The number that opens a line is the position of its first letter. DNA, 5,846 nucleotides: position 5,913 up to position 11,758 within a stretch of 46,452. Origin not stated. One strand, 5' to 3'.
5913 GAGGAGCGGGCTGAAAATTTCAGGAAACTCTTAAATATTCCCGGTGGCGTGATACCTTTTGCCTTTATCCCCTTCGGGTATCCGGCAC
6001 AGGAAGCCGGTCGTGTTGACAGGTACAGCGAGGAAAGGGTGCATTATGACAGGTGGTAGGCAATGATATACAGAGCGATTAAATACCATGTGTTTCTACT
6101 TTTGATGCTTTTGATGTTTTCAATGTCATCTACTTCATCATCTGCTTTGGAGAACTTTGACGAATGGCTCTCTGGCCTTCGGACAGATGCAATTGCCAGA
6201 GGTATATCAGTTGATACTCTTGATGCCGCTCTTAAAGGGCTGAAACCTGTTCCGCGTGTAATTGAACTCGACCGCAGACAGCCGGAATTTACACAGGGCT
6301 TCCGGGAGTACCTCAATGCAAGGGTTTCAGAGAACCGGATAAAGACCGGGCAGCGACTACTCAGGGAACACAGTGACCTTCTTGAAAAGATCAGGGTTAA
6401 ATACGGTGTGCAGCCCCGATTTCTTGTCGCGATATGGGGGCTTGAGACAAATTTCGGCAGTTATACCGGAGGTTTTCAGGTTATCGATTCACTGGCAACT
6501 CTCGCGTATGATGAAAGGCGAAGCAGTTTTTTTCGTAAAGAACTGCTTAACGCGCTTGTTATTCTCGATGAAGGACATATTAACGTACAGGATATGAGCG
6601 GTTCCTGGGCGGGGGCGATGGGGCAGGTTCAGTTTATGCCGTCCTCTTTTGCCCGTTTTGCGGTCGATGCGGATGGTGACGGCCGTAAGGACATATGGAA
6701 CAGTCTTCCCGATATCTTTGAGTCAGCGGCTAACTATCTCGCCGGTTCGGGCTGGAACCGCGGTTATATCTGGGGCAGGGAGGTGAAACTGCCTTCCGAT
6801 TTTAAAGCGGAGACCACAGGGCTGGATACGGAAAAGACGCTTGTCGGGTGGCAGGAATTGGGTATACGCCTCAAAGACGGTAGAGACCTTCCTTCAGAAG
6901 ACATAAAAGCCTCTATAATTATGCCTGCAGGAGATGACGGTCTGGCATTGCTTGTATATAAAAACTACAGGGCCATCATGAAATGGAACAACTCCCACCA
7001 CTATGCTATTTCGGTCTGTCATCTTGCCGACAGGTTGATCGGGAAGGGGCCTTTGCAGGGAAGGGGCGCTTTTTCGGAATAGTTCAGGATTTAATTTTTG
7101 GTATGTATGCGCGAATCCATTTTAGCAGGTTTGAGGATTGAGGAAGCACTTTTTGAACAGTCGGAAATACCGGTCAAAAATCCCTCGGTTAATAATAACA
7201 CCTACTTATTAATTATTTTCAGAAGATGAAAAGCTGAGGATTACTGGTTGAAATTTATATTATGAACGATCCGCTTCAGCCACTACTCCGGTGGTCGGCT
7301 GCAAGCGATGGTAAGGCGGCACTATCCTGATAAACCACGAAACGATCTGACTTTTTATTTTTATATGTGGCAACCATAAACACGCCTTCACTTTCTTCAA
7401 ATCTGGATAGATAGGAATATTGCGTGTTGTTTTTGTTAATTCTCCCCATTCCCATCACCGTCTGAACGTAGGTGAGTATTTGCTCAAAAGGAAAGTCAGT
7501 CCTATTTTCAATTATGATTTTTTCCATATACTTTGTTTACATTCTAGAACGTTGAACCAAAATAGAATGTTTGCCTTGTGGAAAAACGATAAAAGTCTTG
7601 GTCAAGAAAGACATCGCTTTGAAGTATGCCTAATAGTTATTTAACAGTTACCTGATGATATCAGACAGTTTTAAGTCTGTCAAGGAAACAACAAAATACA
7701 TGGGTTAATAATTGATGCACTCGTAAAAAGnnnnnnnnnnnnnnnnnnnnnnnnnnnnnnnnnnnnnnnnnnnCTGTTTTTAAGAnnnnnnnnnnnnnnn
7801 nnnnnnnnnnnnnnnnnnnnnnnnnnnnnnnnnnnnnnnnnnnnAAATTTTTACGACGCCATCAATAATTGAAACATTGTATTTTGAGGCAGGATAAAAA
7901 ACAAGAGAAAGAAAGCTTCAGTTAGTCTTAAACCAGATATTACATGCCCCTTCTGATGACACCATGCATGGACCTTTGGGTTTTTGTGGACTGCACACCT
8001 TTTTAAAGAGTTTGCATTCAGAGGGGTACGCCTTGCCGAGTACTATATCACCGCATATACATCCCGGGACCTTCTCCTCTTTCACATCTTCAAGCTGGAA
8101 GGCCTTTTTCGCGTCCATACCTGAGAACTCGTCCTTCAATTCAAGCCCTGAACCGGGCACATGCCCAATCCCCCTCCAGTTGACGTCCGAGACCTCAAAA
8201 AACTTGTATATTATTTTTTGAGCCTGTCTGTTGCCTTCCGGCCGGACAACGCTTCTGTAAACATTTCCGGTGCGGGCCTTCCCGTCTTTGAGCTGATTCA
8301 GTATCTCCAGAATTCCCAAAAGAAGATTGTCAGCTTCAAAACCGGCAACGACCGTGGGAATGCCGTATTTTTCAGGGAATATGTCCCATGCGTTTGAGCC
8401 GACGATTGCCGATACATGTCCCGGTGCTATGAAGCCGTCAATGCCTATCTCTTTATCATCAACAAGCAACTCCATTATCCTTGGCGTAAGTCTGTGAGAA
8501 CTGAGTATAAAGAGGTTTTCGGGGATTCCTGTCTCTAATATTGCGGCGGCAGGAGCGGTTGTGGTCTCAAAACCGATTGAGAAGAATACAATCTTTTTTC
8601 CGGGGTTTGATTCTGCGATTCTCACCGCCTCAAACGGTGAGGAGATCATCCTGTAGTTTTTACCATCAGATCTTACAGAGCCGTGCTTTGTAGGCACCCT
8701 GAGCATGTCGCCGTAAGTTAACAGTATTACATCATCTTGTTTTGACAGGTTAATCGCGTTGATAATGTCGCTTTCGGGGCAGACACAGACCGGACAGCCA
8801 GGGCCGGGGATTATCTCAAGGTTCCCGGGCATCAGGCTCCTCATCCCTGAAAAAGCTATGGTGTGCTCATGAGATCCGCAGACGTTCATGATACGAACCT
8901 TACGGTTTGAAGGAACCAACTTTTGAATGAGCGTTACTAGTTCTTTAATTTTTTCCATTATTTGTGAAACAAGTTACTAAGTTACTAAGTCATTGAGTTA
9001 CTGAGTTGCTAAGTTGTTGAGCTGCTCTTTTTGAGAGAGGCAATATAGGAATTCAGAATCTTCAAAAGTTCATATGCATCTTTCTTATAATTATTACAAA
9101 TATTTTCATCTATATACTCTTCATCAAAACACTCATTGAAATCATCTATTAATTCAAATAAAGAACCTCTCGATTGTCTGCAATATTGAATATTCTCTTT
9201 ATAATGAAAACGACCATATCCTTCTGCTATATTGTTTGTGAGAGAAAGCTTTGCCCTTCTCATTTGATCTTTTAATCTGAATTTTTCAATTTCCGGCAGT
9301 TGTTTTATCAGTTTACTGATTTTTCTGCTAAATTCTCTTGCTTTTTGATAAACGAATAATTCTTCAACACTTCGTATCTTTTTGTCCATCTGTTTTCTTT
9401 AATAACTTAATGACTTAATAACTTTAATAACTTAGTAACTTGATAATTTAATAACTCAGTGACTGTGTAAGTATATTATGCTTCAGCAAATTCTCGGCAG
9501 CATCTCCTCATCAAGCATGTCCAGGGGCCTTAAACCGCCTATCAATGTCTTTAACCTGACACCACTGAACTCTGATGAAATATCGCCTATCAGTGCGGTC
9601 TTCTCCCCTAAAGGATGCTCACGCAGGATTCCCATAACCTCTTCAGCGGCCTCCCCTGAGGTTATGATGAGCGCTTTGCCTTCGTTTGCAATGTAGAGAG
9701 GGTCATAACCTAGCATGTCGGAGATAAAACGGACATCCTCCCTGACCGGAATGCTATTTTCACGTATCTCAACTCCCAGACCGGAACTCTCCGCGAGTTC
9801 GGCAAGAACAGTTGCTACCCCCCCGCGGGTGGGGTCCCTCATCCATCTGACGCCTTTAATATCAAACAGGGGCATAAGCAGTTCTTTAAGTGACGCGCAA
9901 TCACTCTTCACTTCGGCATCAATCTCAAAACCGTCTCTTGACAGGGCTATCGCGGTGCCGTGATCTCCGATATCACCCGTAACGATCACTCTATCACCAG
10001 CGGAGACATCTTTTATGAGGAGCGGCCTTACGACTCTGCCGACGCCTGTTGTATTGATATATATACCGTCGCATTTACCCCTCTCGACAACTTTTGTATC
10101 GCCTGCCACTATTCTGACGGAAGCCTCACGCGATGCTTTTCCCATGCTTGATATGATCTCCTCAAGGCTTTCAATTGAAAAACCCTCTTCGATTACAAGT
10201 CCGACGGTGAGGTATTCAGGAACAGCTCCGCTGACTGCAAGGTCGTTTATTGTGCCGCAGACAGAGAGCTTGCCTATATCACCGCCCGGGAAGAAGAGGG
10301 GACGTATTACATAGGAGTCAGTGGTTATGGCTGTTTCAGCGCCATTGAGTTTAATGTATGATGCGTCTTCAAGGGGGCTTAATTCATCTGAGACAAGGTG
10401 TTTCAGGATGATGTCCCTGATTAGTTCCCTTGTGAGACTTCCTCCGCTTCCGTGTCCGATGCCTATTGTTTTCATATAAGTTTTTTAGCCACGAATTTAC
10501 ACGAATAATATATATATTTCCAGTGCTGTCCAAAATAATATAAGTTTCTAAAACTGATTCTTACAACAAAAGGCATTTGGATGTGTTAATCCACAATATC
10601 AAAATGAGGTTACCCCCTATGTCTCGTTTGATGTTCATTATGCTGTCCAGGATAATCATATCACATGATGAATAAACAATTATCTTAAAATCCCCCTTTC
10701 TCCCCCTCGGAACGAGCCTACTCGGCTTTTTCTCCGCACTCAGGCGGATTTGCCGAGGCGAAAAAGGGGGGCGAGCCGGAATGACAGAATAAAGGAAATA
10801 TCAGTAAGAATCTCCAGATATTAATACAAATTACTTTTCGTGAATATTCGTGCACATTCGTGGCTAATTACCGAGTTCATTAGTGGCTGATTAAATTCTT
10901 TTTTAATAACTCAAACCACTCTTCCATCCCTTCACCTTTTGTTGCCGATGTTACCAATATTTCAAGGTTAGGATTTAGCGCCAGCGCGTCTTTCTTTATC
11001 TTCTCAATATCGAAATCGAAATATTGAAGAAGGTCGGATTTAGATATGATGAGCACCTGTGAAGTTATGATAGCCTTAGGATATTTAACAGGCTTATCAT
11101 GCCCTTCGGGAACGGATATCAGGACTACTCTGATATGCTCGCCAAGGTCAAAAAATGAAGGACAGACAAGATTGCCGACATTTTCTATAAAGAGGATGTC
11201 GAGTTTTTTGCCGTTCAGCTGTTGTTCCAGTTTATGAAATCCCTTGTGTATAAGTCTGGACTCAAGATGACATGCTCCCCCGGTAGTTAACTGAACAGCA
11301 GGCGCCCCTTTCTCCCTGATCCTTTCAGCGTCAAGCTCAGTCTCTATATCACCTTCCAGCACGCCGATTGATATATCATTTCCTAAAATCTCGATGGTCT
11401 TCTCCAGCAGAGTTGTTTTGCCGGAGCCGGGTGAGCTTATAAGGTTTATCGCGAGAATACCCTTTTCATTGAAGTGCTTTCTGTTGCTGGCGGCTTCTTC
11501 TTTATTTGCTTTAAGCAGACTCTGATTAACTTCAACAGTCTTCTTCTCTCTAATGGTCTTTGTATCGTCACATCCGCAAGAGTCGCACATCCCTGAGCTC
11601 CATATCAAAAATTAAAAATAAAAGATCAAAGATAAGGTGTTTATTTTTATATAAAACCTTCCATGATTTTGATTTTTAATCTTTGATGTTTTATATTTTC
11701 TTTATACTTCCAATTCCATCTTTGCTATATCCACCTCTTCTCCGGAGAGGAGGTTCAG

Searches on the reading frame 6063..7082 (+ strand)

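Call 42: search_protein_families(library=pfam, proteins=[window:6063-7082:+], max_evalue=0.001)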
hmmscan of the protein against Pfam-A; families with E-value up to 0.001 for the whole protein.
window:6063-7082:+ (339 aa): 1 family
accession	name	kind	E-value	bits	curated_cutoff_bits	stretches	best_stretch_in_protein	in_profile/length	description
PF13406.11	SLT_2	-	1.5e-114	382.6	24.3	1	31-323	1-292/292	Transglycosylase SLT domain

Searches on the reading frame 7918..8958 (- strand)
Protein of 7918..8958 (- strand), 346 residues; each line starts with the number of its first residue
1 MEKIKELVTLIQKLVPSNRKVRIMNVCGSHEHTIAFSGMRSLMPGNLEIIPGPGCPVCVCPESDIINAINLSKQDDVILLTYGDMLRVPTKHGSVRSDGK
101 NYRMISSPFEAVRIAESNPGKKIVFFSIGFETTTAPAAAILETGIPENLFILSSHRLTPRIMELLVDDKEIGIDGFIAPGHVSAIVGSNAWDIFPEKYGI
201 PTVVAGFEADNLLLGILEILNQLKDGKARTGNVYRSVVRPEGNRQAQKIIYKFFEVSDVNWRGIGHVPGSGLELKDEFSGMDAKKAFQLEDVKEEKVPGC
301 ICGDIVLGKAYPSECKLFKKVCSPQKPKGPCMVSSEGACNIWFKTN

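Call 41: search_protein_families(library=pfam, proteins=[window:7918-8958:-], max_evalue=0.001)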
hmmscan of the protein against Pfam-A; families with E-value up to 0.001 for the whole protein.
window:7918-8958:- (346 aa): 1 family
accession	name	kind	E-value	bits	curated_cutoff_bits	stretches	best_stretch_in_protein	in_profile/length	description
PF01924.21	HypD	-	4.9e-133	444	25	1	3-344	2-349/351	Hydrogenase formation hypA family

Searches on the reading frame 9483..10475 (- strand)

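Call 41: search_protein_families(library=pfam, proteins=[window:9483-10475:-], max_evalue=0.001)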
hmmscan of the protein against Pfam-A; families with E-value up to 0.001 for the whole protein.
window:9483-10475:- (330 aa): 2 families
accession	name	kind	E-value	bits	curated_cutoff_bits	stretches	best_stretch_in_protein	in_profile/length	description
PF02769.27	AIRS_C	-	4.8e-24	85.7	23.1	1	159-301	2-147/156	AIR synthase related protein, C-terminal domain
PF00586.29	AIRS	-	2.5e-21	76.6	24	1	36-148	2-112/112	AIR synthase related protein, N-terminal domain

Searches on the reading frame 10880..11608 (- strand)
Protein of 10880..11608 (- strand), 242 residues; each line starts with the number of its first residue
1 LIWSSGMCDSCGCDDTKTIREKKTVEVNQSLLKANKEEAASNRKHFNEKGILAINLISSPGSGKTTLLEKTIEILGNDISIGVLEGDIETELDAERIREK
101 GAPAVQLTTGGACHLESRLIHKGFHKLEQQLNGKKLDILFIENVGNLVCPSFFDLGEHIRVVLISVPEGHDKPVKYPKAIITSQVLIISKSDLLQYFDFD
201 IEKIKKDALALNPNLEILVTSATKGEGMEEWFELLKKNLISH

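Call 42: search_protein_families(library=pfam, proteins=[window:10880-11608:-], max_evalue=0.001)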
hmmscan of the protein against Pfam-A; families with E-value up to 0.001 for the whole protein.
window:10880-11608:- (242 aa): 2 families
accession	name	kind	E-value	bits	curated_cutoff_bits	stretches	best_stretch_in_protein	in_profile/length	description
PF02492.25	cobW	-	1.4e-24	87.1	20.7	1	55-217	4-178/180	CobW/HypB/UreG, nucleotide-binding domain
PF03205.20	MobB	-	0.00037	20.8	26.6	1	54-142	2-97/133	Molybdopterin guanine dinucleotide synthesis protein B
